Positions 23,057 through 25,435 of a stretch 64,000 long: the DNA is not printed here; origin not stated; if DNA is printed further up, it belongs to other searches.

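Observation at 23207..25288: FAD-dependent disulfide oxidoreductase fused to a DedA/TVP38 membrane domain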

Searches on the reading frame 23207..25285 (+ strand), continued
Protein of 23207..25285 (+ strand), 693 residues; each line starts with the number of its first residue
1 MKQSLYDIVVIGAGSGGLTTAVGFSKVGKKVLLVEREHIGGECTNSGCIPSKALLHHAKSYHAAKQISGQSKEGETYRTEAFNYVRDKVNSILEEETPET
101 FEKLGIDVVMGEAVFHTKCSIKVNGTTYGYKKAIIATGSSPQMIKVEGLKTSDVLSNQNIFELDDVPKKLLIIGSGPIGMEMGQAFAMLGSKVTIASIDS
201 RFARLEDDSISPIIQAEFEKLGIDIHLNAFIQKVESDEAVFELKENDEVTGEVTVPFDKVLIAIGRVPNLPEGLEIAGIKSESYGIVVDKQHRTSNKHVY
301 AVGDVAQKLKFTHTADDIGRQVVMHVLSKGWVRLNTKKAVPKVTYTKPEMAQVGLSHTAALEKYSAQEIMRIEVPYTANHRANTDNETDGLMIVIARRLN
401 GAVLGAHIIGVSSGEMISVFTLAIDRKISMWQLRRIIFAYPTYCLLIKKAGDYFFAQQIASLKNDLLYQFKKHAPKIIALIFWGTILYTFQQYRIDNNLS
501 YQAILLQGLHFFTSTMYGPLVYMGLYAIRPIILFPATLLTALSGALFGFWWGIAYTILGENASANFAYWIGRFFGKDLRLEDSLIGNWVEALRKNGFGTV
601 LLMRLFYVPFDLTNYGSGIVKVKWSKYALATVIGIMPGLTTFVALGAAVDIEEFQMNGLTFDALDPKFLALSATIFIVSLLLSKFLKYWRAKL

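Call 32: predict_structure(alignment_id=A1)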
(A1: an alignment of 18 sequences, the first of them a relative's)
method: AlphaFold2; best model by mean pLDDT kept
length: 693 residues; sequences in the alignment: 18
mean_pLDDT: 70.4   pTM: 0.62
mean pLDDT of the five models: 70.4, 70.3, 67.3, 62.3, 61.7
residues with pLDDT >= 90: 106; 70-90: 293; 50-70: 146; < 50: 148
segments of 3 or more residues with pLDDT < 50: 40-49, 310-312, 382-385, 437-441, 504-519, 526-545, 563-588, 607-619, 637-674
pLDDT, mean of each block of 10 residues (from residue 1): 79 78 89 75 40 79 81 77 82 71 85 93 93 85 69 75 83 83 89 91 72 87 92 88 89 93 78 93 83 92 70 66 87 75 77 83 84 77 55 89 88 76 83 63 70 89 82 63 59 61 48 48 48 41 51 56 48 42 46 59 49 43 60 54 39 33 38 48 54 49
secondary structure, 60 per line:
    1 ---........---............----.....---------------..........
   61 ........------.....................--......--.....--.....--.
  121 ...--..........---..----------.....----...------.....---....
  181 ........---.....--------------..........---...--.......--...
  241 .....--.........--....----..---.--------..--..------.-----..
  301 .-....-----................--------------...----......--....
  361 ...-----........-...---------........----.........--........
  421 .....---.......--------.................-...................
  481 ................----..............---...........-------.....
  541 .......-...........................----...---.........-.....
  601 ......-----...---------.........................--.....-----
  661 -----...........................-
elements in order (helices of 4 or more, strands of 3 or more residues): E4-11 H15-26 E31-35 H51-68 H75-95 H98-103 E106-110 E113-117 E120-123 E126-135 E169-173 H177-188 E192-196 H211-220 E224-226 E229-235 E238-245 E248-256 E259-262 E299-301 H312-327 E342-344 E349-354 H357-363 E369-376 E390-397 E402-410 H413-425 H430-435 H444-460 H462-496 H501-514 H518-528 H536-547 H549-575 H586-594 H596-606 H624-648 H651-655 H666-692

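Call 39: find_encoding_contigs(protein=P0167, flank=6000, max_places=4)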
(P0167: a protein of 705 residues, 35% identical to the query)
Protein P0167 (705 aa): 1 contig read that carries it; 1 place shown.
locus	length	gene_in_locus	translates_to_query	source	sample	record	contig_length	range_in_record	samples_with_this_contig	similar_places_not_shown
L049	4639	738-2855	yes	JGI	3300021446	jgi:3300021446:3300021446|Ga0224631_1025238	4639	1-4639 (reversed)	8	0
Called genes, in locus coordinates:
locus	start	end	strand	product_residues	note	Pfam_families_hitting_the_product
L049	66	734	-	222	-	PF28549:NDPSase_N, PF00293:NUDIX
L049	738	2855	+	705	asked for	PF09335:VTT_dom, PF01262:AlaDh_PNT_C (faint), PF01134:GIDA (weak), PF07992:Pyr_redox_2, PF13450:NAD_binding_8 (weak), PF13738:Pyr_redox_3, PF00070:Pyr_redox, PF02852:Pyr_redox_dim, +9 more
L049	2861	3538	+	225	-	PF13482:RNase_H_2, PF10108:DNA_pol_B_exo2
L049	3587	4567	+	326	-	PF01699:Na_Ca_ex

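Call 45: search_protein_families(library=pfam, proteins=[L019:2374-2955:+, L006:4175-5848:+, L006:3066-3383:+, L009:5573-5929:+, L001:4548-5942:-, L035:3051-4475:-, L035:2139-3038:-, L031:8852-9202:+, L023:9809-10435:+, L011:9886-11028:-], max_evalue=0.001)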
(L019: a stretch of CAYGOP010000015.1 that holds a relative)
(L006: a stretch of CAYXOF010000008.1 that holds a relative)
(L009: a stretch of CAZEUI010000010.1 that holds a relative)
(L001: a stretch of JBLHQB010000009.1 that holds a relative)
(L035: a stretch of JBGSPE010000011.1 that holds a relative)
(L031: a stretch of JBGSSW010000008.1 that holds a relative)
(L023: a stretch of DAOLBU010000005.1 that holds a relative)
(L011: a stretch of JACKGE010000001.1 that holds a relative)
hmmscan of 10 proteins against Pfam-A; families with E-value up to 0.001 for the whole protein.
L019:2374-2955:+ (193 aa): 5 families
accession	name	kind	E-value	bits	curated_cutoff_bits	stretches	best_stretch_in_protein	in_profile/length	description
PF00085.26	Thioredoxin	-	8.3e-12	45.5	23.5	1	103-193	13-101/103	Thioredoxin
PF13098.12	Thioredoxin_2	-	9.6e-05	23.1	27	1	106-182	2-93/104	Thioredoxin-like domain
PF00578.27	AhpC-TSA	-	0.00021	21.6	26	1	111-181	27-99/124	AhpC/TSA family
PF13899.12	Thioredoxin_7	-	0.00046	20.7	27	1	103-134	11-42/83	Thioredoxin-like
PF13905.12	Thioredoxin_8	-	0.00048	20.8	27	0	112-133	4-25/94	Thioredoxin-like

L006:4175-5848:+ (557 aa): 2 families
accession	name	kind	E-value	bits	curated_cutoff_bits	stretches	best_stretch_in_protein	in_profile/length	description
PF11376.13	DUF3179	-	2e-72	244.5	27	1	296-526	1-232/292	Protein of unknown function (DUF3179)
PF13386.12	DsbD_2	-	0.00021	21.7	24.9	1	41-207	46-198/199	Cytochrome C biogenesis protein transmembrane region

L006:3066-3383:+ (105 aa): 6 families
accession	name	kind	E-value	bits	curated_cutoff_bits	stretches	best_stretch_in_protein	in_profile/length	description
PF01022.26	HTH_5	-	1.5e-13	50.8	22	1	34-79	3-47/47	Bacterial regulatory protein, arsR family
PF12840.13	HTH_20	-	4.6e-06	26.9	27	1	32-80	3-51/51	Helix-turn-helix domain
PF01978.25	TrmB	-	4.8e-05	23.6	25.6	1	40-90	15-64/68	Sugar-specific transcriptional regulator TrmB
PF01047.28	MarR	-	5.2e-05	23.5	24.6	1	33-81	3-51/59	MarR family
PF13601.12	HTH_34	-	0.00025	21.6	27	1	35-80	2-47/80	Winged helix DNA-binding domain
PF13412.12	HTH_24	-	0.00064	19.7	21.9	0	46-78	16-48/48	Winged helix-turn-helix DNA-binding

L009:5573-5929:+ (118 aa): 1 family
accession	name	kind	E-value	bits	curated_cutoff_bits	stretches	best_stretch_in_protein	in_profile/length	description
PF20040.4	DUF6442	-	0.00028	21.5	25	1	54-113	14-72/102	Family of unknown function (DUF6442)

L001:4548-5942:- (464 aa): 3 families
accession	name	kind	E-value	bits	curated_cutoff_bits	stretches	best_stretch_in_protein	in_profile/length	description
PF00208.27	ELFV_dehydrog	-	4.2e-73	246.4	23.4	1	221-463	1-241/241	Glutamate/Leucine/Phenylalanine/Valine dehydrogenase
PF02812.23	ELFV_dehydrog_N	-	5.8e-47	159.1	25.3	1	76-203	1-128/129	Glu/Leu/Phe/Val dehydrogenase, dimerisation domain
PF13241.12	NAD_binding_7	-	0.00034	21.6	22.1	1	248-352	4-82/104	Putative NAD(P)-binding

L035:3051-4475:- (474 aa): 2 families
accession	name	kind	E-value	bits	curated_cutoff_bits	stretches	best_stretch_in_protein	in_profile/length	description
PF02781.21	G6PD_C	-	4.1e-68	230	27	1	203-468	2-278/296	Glucose-6-phosphate dehydrogenase, C-terminal domain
PF00479.28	G6PD_N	-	3.5e-54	184.6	22.1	1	16-200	1-183/183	Glucose-6-phosphate dehydrogenase, NAD binding domain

L035:2139-3038:- (299 aa): 5 families
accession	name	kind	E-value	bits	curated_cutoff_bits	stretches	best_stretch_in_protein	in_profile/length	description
PF03446.21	NAD_binding_2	-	8e-43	146.7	21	1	4-156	1-155/161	NAD binding domain of 6-phosphogluconate dehydrogenase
PF00393.24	6PGD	-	1.2e-11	45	27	1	168-221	1-53/290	6-phosphogluconate dehydrogenase, C-terminal domain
PF03807.23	F420_oxidored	-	2.6e-09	38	21.6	1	5-94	2-91/94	NADP oxidoreductase coenzyme F420-dependent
PF02826.25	2-Hacid_dh_C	-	7.5e-05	22.6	25.1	1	2-56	36-90/178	D-isomer specific 2-hydroxyacid dehydrogenase, NAD binding domain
PF07991.19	KARI_N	-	0.00086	19.4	20.6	0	2-91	4-91/165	Acetohydroxy acid isomeroreductase, NADPH-binding domain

L031:8852-9202:+ (116 aa): 1 family
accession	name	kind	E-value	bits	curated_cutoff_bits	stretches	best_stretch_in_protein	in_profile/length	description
PF04828.22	GFA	-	1.2e-17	64.5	24.3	1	4-100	2-101/115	Glutathione-dependent formaldehyde-activating enzyme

L023:9809-10435:+ (208 aa): 0 families

L011:9886-11028:- (380 aa): 1 family
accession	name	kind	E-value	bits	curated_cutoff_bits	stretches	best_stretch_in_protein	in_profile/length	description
PF08713.17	DNA_alkylation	-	0.00052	20.2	21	1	137-236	108-202/213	DNA alkylation repair enzyme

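Call 46: search_dna_similar(query=window:23207-25285:+, collection=plasmids, mode=protein, max_rows=25)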
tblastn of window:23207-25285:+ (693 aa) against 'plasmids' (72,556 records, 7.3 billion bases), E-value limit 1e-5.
The search stops at 5000 records and this limit was reached: more records match than are counted here, and every count below describes the 5000 best-scoring records only.
Records with a match: at least 5000; places in all: 6241; records where one place covers at least 80% of the query: 8.
Best place of each record, by identity: <60% 5000.
By first word of the organism name: Klebsiella 1517; Escherichia 769; Salmonella 304; Enterobacter 298; Rhizobium 244; Citrobacter 213; Ralstonia 140; Pseudomonas 111; Acinetobacter 111; Phaeobacter 95; and 204 more.
By predicted mobility (MOB-suite, as given by PLSDB): conjugative 2683; non-mobilizable 1331; mobilizable 986.
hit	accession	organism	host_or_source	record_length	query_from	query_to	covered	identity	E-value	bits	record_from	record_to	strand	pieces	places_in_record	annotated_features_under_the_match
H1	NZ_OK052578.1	Metabacillus dongyingensis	white elm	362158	6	687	90%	35.7%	6e-65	329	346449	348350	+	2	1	FAD-dependent oxidoreductase | TVP38/TMEM64 family protein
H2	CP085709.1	Bacillus sp. CMF21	single cell,soil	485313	6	687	90%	35.2%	7e-63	321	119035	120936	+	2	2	FAD-dependent oxidoreductase | TVP38/TMEM64 family protein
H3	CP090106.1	Sinorhizobium meliloti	Medicago,Cell culture,Plant nodule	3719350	7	646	91%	32.7%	1e-53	267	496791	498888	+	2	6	NAD(P)/FAD-dependent oxidoreductase | TVP38/TMEM64 family protein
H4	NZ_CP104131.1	Sinorhizobium sp. K101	Phaseolus vulgaris,cell ...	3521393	7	646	91%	32.3%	1e-50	259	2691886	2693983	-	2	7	none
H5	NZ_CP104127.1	Sinorhizobium sp. M103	Phaseolus vulgaris,cell ...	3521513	7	646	91%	32.3%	1e-50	259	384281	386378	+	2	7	none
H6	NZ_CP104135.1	Sinorhizobium sp. C101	Phaseolus vulgaris,cell ...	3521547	7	646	91%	32.3%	1e-50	259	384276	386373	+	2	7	none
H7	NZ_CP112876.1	Pseudanabaena galeata CCNP1313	-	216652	5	652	83%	34.2%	4e-64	302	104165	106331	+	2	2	mercuric reductase | TVP38/TMEM64 family protein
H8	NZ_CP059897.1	Ciceribacter thiooxidans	mixed culture,soil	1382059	7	692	94%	28.6%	1e-45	242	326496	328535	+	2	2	none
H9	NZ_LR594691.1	Variovorax sp. WDL1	linuron-contaminated soil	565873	6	470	67%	34.2%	1e-64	240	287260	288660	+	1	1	mercuric reductase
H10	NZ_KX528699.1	Escherichia coli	-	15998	6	535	76%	29.6%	2e-38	161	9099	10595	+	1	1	rclA: reactive chlorine resistance oxidoreductase RclA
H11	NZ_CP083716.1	Bacillus velezensis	cell culture,Meju, fermented soybean ...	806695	7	463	66%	34.1%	7e-58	220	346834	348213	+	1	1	lpdA: dihydrolipoyl dehydrogenase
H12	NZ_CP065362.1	Ruegeria sp. SCSIO 43209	Galaxea fascicularis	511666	3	450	65%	34.6%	1e-56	216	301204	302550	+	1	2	lpdA: dihydrolipoyl dehydrogenase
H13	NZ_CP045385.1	Ruegeria sp. THAF33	pure culture,Surface of a polyethylene ...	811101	6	450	64%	34.8%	1e-55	213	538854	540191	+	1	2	lpdA: dihydrolipoyl dehydrogenase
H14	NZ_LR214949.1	Mesomycoplasma hyorhinis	Uninoculated HEP-2 tissue culture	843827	6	483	69%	32.2%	4e-48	191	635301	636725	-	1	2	lpdA: dihydrolipoyl dehydrogenase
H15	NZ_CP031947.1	Ruegeria sp. AD91A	-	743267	6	450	64%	34.6%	1e-54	210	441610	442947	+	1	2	lpdA: dihydrolipoyl dehydrogenase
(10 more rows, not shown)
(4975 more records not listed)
